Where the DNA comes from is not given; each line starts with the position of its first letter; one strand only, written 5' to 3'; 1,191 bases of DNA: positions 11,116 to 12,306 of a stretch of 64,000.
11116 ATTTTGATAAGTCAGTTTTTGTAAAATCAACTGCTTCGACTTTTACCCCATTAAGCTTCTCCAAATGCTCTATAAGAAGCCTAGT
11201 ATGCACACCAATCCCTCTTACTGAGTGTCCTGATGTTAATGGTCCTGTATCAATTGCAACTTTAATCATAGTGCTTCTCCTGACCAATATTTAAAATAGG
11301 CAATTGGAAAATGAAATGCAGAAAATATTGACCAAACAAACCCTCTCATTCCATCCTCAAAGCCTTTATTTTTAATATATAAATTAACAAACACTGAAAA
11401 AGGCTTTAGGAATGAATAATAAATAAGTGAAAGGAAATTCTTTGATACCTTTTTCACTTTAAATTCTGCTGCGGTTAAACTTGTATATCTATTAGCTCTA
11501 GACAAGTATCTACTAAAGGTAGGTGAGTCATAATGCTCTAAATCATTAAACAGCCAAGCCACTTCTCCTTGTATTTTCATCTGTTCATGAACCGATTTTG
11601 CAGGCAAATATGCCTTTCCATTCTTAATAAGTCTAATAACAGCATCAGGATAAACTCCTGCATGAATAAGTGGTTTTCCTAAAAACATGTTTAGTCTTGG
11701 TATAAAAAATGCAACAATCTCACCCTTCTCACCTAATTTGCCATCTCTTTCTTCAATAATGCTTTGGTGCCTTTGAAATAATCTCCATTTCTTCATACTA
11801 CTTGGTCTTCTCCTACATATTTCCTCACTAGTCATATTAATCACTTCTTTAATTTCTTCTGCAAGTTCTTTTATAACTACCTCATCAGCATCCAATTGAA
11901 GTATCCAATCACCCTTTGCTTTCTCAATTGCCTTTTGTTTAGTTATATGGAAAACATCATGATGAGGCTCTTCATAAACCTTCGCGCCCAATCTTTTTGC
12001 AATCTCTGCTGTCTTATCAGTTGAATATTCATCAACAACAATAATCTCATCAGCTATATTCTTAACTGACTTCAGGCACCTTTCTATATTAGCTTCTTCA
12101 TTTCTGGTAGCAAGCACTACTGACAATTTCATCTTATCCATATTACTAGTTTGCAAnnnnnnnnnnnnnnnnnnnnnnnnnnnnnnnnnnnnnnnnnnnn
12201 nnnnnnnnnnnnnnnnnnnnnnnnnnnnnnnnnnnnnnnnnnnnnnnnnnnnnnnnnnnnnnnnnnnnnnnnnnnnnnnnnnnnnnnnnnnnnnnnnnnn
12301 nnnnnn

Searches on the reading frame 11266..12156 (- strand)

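Call 12: search_protein_families(library=pfam, proteins=[window:11266-12156:-], max_evalue=0.01)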
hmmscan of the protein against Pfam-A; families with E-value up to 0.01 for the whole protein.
window:11266-12156:- (296 aa): 5 families
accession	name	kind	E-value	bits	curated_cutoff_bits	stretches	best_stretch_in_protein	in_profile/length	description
PF00535.33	Glycos_transf_2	-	7.8e-22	78.4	23.3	1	12-138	1-140/168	Glycosyl transferase family 2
PF13704.12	Glyco_tranf_2_4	-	2.9e-08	34.5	27.5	1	18-101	1-93/98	Glycosyl transferase family 2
PF10111.15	Glyco_tranf_2_2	-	0.001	19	27.3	1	12-106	1-106/276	Glycosyltransferase like family 2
PF13641.12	Glyco_tranf_2_3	-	0.0013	19.2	27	1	11-97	3-102/230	Glycosyltransferase like family 2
PF02410.21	RsfS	-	0.0079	16.8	21.6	0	29-108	21-94/98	Ribosomal silencing factor during starvation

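Call 22: search_protein_families(library=ncbifam, proteins=[window:11266-12156:-], max_evalue=1e-8)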
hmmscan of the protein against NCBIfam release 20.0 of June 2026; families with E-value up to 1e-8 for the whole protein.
window:11266-12156:- (296 aa): 3 families
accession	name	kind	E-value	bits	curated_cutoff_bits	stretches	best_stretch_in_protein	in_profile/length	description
TIGR04195.1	S_glycosyl_SunS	equivalog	2.1e-15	56.5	350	1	14-107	62-156/421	SunS family peptide S-glycosyltransferase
TIGR04283.1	glyco_like_mftF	equivalog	1.7e-13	50.7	182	1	11-112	1-103/221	TIGR04283 family arsenosugar biosynthesis glycosyltransferase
NF010496.0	PRK13915.1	equivalog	5.6e-11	42.1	262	1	7-65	29-93/307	glucosyl-3-phosphoglycerate synthase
